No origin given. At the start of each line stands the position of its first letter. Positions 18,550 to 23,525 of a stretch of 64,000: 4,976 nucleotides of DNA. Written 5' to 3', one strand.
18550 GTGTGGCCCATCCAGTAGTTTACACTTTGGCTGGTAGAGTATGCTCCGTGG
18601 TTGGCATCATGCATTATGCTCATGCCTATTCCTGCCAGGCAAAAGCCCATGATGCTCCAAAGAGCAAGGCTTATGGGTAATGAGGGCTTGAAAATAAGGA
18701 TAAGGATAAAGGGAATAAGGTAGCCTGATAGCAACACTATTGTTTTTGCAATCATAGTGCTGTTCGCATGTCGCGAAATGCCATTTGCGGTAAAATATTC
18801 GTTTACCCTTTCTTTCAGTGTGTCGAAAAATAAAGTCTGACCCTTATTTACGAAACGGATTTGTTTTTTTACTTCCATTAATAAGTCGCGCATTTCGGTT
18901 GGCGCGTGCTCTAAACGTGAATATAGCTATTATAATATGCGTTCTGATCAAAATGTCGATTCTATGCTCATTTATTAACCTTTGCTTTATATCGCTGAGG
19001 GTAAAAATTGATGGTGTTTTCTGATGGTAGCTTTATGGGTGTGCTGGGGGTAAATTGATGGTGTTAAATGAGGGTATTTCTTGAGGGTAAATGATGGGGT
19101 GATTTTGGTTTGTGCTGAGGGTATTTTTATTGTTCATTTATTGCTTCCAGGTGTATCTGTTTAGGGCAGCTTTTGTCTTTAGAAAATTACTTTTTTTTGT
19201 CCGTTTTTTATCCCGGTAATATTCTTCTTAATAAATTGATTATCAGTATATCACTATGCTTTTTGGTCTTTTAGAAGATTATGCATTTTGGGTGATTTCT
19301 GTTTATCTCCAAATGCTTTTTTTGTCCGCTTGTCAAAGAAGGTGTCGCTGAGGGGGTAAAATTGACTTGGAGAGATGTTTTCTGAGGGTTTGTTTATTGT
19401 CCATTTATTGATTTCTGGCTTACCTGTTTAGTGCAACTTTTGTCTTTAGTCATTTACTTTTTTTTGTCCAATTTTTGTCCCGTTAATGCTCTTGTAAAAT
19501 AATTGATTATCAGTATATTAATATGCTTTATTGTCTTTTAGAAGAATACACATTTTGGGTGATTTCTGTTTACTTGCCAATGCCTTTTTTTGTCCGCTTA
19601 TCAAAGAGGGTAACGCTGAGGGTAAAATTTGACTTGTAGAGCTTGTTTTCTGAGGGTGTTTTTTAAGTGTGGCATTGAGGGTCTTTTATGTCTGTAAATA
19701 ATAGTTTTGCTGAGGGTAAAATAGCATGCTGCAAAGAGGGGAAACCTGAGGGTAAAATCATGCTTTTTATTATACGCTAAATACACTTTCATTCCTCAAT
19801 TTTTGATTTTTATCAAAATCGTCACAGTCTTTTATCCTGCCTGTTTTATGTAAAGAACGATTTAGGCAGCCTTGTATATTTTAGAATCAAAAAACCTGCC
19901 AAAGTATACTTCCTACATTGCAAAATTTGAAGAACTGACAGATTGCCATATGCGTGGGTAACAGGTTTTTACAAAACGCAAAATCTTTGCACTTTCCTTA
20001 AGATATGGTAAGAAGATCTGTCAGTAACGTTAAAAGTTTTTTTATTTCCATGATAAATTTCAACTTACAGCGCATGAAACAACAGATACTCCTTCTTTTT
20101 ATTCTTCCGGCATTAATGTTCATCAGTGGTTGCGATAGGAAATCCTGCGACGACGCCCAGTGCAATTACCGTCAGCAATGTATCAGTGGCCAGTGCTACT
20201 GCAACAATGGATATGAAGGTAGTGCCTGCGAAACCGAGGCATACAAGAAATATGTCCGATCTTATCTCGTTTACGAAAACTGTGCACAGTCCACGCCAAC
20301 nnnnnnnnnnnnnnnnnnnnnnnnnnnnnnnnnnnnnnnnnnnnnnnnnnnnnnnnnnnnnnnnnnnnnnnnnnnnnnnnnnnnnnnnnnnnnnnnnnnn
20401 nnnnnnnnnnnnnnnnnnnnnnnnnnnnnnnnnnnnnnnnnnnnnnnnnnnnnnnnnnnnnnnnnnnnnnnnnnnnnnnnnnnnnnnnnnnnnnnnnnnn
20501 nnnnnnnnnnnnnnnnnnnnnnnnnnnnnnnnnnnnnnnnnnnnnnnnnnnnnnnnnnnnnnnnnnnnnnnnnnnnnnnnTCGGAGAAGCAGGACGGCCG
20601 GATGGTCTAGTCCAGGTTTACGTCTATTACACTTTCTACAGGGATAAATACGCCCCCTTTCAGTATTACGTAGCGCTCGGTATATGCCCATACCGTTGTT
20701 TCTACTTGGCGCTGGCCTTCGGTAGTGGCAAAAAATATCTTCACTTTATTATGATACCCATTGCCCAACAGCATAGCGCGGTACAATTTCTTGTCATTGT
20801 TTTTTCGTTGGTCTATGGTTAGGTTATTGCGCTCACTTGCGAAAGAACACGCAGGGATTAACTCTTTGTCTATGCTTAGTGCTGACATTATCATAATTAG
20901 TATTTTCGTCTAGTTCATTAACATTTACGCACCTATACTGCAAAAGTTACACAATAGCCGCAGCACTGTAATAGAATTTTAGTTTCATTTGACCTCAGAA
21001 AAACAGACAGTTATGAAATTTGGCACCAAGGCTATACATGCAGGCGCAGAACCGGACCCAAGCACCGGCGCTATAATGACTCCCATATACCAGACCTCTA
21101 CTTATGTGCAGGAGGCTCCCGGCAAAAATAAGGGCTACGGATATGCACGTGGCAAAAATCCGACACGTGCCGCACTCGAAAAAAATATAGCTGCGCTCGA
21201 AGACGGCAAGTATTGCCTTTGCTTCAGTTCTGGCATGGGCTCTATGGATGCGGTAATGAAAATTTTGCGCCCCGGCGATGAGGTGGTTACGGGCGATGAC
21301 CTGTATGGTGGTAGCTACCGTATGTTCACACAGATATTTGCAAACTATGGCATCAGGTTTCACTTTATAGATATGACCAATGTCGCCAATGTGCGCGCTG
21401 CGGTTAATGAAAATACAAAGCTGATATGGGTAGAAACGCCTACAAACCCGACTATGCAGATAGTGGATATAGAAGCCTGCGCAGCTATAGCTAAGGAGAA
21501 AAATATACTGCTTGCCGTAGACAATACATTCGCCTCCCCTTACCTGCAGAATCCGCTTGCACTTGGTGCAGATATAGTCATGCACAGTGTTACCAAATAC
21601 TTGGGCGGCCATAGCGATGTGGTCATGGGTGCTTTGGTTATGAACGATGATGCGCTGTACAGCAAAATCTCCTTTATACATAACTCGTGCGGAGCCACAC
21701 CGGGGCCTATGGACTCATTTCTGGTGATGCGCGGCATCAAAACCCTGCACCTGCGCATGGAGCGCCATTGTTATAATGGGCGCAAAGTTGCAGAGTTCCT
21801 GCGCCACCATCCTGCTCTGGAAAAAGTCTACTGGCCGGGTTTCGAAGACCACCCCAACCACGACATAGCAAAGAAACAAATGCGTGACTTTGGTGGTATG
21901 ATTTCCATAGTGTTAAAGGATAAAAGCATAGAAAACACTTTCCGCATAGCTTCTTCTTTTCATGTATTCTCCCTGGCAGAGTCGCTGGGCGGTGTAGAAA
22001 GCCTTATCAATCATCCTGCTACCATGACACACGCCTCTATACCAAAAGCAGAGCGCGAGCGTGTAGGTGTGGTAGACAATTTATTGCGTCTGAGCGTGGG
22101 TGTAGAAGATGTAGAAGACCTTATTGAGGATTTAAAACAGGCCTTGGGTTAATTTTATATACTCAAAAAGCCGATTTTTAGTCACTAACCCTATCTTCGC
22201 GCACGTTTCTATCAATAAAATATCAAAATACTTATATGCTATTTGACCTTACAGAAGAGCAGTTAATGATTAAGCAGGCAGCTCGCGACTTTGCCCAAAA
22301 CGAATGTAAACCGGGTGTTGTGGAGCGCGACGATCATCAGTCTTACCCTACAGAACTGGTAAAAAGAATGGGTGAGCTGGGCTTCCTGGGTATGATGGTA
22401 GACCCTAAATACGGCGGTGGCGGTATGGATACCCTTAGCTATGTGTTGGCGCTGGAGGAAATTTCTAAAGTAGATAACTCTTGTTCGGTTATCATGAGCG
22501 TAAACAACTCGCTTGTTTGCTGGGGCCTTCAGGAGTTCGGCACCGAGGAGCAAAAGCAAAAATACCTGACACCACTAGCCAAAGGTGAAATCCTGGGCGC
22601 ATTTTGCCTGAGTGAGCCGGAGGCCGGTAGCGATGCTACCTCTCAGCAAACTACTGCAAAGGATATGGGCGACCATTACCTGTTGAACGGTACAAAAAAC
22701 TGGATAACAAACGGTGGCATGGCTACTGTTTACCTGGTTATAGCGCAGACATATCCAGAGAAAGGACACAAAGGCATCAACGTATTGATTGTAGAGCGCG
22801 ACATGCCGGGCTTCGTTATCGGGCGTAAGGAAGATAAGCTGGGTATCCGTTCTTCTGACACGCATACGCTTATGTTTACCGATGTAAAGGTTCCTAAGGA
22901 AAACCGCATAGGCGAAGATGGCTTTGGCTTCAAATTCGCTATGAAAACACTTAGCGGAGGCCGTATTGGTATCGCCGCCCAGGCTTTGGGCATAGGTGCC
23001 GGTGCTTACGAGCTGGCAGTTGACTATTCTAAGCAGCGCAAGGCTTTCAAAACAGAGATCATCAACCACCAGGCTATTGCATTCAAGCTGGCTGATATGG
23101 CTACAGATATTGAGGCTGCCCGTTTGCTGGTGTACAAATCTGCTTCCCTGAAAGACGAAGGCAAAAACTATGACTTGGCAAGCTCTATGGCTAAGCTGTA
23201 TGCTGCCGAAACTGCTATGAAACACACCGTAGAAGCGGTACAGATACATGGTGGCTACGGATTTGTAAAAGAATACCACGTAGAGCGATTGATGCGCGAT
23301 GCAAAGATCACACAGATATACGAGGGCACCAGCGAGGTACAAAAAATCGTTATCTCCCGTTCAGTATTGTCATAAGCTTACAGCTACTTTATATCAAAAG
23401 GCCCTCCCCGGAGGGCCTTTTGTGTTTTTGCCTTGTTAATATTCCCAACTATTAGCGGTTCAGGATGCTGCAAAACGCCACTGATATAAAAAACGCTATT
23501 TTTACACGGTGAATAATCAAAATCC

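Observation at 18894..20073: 1.2-kb coding-free island between divergent desaturase and lipoprotein genes, saturated with a one-strand TGAGGGT word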

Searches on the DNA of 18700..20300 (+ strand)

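Call 26: search_rna_families(source=window, start=18700, end=20300, threshold=evalue, max_evalue=10)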
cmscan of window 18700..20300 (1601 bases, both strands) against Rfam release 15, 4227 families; matches with E-value up to 10: 3.
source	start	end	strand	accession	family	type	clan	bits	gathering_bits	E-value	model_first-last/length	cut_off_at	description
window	18948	19045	+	RF01455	DPB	Cis-reg;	-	20.3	40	3.8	1-86/86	no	Stem loopII regulatory element in POLB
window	19151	19214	+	RF02077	STnc220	Gene; sRNA;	-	18.2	60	7.3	1-79/79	no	Salmonella enterica sRNA STnc220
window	18768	18894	+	RF02060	STnc410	Gene; sRNA;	-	17.7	50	0.55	1-158/158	no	Enterobacterial sRNA STnc410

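Call 48: search_dna_similar(query=window:18991-20028:+, collection=plasmids, mode=distant, max_evalue=0.001, max_rows=10)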
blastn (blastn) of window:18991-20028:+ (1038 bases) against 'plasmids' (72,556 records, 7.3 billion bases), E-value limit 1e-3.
No match.

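Call 49: search_dna_similar(query=window:18991-20028:+, collection=phages, mode=distant, max_evalue=0.001, max_rows=10)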
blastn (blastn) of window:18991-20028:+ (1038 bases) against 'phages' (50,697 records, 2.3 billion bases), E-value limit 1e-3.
No match.
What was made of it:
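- There is no similarity to plasmids or phages (calls 48, 49). No plasmid or phage match (calls 48, 49). No plasmid or phage similarity (calls 48, 49).
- Tried and rejected: No match (calls 48, 49).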

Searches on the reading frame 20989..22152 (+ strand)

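Call 9: search_protein_families(library=pfam, proteins=[window:20989-22152:+])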
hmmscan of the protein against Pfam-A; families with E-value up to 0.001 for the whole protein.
window:20989-22152:+ (387 aa): 5 families
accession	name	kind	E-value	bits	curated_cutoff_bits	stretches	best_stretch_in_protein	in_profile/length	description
PF01053.26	Cys_Met_Meta_PP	-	1.7e-155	517.7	27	1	13-386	2-380/381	Cys/Met metabolism PLP-dependent enzyme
PF00155.27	Aminotran_1_2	-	1e-08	35.2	19.7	1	43-187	31-194/361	Aminotransferase class I and II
PF01041.23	DegT_DnrJ_EryC1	-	1.3e-05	25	19.8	1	58-232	24-200/360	DegT/DnrJ/EryC1/StrS aminotransferase family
PF06838.17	Met_gamma_lyase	-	1.3e-05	24.4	24.2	1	71-217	71-237/405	Methionine gamma-lyase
PF00266.25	Aminotran_5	-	0.00088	18.8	21.5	0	93-206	85-204/371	Aminotransferase class-V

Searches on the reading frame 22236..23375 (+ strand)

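Call 9: search_protein_families(library=pfam, proteins=[window:22236-23375:+])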
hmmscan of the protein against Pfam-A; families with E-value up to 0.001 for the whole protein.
window:22236-23375:+ (379 aa): 5 families
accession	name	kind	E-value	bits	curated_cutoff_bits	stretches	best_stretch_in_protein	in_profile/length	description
PF00441.29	Acyl-CoA_dh_1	-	1e-50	172.2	22.4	1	231-378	3-150/150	Acyl-CoA dehydrogenase, C-terminal domain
PF02771.21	Acyl-CoA_dh_N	-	2.3e-39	134.7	22.9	1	6-118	1-113/113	Acyl-CoA dehydrogenase, N-terminal domain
PF02770.24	Acyl-CoA_dh_M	-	9.4e-28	96.7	33.3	1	122-217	1-97/97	Acyl-CoA dehydrogenase, middle domain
PF08028.16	Acyl-CoA_dh_2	-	9.6e-25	87.8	22.7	1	244-366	1-133/134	Acyl-CoA dehydrogenase, C-terminal domain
PF22924.1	ACOX_C_alpha1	-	9.5e-06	25.9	27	1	262-374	27-165/169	Acyl-CoA oxidase, C-alpha1 domain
